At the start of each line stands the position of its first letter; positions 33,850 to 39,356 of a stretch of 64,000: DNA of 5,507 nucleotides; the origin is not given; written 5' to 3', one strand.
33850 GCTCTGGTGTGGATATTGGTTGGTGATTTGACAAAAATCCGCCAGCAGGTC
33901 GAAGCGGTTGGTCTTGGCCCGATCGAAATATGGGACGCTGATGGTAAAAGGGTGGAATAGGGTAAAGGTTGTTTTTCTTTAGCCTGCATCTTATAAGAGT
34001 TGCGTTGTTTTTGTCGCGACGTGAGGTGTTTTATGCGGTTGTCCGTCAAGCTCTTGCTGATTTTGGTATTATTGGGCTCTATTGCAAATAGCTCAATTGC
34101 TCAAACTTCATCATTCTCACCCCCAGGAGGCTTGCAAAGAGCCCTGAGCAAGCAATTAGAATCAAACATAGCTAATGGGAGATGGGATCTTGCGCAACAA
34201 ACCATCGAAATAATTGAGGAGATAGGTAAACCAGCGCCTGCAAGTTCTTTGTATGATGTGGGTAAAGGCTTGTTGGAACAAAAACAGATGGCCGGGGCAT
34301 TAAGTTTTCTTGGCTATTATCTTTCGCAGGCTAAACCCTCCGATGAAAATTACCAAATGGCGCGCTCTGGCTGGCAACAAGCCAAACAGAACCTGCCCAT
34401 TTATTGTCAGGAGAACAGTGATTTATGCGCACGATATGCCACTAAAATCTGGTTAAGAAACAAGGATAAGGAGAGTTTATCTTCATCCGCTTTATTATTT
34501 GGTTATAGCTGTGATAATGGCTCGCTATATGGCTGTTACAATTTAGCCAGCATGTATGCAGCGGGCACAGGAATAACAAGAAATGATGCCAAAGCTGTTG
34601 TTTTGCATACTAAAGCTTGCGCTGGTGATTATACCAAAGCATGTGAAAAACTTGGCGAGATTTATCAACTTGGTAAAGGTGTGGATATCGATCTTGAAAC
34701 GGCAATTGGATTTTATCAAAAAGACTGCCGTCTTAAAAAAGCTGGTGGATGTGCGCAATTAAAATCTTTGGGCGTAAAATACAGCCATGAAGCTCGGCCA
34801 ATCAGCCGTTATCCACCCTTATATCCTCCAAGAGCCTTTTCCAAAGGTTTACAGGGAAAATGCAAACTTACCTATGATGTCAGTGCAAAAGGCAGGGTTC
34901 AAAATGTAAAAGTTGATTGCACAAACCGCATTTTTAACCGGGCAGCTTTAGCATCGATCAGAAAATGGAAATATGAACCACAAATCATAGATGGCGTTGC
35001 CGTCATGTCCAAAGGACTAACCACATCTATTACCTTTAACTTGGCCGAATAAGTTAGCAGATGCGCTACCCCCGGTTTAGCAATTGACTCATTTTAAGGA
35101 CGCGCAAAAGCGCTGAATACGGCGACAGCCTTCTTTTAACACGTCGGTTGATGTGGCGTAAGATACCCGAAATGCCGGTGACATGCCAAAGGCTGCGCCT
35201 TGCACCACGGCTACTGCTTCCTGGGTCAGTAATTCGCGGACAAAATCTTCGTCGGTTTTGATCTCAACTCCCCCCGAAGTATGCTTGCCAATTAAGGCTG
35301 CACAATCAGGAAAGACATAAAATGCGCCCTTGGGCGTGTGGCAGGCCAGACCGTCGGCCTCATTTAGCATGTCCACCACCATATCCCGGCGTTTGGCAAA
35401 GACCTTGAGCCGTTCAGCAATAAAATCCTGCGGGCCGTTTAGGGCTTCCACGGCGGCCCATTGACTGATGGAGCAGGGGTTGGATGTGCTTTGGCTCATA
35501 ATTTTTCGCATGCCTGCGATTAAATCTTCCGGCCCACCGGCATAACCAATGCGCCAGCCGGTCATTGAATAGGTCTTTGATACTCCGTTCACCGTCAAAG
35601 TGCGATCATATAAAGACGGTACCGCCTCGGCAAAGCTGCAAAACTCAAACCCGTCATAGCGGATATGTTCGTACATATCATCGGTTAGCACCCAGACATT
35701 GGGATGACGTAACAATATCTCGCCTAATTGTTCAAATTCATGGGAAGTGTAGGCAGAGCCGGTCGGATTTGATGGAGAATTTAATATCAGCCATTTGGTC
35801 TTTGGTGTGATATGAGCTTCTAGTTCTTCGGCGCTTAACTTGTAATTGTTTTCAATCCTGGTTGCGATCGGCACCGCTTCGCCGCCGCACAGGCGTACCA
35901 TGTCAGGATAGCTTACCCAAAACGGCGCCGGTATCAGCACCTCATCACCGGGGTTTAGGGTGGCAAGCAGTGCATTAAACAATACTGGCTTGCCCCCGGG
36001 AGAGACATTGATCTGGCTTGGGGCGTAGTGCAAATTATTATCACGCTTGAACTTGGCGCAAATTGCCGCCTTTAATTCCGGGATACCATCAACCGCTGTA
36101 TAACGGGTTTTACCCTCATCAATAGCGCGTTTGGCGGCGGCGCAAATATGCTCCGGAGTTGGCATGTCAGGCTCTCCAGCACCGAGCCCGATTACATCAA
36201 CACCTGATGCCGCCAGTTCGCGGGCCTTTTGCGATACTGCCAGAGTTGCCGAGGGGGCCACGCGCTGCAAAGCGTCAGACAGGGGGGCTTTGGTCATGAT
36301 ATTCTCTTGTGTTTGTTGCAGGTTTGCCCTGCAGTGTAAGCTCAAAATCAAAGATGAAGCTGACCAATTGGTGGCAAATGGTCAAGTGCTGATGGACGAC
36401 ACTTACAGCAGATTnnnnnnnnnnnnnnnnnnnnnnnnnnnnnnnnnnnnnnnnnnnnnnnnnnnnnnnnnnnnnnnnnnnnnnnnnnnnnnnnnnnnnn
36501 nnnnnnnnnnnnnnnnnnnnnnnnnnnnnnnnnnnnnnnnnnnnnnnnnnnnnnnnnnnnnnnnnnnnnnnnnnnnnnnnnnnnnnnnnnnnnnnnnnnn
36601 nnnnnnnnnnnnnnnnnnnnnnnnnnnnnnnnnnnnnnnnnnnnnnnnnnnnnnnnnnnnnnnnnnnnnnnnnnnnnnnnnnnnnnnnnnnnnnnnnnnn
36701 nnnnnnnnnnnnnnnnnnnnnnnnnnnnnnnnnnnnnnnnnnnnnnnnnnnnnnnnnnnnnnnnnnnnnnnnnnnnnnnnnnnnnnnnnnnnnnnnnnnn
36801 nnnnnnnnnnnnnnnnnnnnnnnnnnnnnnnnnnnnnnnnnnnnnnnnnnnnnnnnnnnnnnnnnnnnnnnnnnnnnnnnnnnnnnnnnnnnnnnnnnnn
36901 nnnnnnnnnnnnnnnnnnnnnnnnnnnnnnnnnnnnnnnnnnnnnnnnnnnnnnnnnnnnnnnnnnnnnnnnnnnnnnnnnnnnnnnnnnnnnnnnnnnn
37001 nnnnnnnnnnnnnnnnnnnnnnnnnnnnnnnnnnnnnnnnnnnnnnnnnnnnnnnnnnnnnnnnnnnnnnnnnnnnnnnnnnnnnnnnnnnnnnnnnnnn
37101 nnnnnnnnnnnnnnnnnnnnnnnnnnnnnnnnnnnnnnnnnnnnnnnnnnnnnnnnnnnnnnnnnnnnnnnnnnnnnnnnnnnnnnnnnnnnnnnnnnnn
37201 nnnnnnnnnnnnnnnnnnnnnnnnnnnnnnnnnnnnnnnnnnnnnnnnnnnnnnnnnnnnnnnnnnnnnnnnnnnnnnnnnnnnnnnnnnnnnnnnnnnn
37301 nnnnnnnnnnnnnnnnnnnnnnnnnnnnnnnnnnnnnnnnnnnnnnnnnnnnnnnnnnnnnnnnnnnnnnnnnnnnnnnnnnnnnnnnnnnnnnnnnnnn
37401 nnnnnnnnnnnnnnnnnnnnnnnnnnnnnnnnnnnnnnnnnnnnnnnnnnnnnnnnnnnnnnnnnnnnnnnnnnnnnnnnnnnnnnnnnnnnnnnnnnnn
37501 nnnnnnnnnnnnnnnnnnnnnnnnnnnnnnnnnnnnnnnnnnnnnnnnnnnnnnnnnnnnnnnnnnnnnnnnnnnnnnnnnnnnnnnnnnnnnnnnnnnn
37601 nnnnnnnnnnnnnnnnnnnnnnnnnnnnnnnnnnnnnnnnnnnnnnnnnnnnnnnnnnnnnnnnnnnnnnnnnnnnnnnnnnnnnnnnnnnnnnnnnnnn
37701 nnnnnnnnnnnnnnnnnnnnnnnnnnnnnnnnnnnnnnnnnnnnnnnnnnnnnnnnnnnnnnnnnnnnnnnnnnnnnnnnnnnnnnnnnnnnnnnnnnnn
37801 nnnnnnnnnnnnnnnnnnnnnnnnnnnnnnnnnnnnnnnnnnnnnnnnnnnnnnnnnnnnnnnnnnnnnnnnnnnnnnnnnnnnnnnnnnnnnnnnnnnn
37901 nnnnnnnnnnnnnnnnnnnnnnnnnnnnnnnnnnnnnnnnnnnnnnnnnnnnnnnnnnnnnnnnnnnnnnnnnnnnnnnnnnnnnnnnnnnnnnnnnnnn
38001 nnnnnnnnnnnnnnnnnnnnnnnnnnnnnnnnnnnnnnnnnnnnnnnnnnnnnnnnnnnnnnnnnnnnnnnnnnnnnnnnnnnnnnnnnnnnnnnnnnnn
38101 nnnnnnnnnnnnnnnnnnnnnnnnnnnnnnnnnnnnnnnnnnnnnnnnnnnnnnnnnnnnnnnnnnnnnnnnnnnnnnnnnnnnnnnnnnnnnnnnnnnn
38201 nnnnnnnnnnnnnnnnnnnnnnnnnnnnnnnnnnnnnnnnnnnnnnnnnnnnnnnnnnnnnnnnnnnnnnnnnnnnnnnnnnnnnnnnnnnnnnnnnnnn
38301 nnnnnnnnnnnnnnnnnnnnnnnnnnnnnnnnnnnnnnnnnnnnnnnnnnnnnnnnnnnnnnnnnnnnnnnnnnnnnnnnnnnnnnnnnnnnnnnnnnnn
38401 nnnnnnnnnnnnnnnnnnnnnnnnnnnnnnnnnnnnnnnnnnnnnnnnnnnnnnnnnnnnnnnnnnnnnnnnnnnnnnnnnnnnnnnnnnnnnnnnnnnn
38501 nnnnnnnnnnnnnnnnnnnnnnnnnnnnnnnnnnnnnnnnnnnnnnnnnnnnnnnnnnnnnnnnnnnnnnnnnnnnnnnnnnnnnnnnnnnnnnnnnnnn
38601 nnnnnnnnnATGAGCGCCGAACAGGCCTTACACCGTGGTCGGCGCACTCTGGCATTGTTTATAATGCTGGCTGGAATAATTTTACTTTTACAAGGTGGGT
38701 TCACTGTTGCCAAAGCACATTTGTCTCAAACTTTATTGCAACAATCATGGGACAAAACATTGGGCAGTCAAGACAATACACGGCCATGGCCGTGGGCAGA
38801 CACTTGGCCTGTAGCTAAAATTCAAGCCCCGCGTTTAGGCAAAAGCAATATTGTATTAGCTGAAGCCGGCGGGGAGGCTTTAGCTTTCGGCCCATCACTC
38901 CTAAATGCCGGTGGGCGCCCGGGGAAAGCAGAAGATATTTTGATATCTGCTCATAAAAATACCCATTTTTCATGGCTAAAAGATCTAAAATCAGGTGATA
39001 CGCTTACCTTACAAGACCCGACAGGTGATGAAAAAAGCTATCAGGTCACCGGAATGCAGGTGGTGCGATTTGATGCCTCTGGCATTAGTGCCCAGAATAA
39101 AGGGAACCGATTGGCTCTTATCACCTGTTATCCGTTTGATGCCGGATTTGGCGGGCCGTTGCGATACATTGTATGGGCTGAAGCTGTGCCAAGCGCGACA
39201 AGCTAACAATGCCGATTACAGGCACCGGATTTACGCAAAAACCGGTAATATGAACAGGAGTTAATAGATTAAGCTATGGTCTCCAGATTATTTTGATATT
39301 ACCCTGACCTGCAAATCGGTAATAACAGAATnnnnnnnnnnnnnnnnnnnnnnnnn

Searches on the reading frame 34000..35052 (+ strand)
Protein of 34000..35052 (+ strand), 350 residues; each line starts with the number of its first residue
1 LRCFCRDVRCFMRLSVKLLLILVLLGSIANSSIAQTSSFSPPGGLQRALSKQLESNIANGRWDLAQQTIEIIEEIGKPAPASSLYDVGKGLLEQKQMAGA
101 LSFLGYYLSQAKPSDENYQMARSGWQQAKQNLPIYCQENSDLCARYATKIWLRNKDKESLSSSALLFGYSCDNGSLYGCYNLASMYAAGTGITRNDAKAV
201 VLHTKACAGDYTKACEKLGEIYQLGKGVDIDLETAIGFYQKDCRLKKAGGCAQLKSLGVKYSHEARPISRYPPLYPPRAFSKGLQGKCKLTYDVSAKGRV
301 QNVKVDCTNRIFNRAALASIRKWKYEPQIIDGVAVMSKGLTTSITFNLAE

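Call 55: search_protein_families(library=pfam, proteins=[window:34000-35052:+], max_evalue=0.001)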
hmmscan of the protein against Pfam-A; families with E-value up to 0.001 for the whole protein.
window:34000-35052:+ (350 aa): 2 families
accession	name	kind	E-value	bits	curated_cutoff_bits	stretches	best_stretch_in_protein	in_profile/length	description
PF03544.19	TonB_C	-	5.3e-16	59.3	24.6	1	272-348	2-79/79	Gram-negative bacterial TonB protein C-terminal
PF08238.18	Sel1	-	1.7e-10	41.4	30.7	1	177-210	2-35/36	Sel1 repeat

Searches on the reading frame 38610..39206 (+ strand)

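Call 56: search_protein_families(library=pfam, proteins=[window:38610-39206:+], max_evalue=0.001)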
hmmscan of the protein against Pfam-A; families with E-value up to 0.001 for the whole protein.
window:38610-39206:+ (198 aa): 1 family
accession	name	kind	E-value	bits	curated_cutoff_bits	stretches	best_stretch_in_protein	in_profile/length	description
PF04203.18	Sortase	-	2.4e-20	73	26.6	1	71-192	1-124/125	Sortase domain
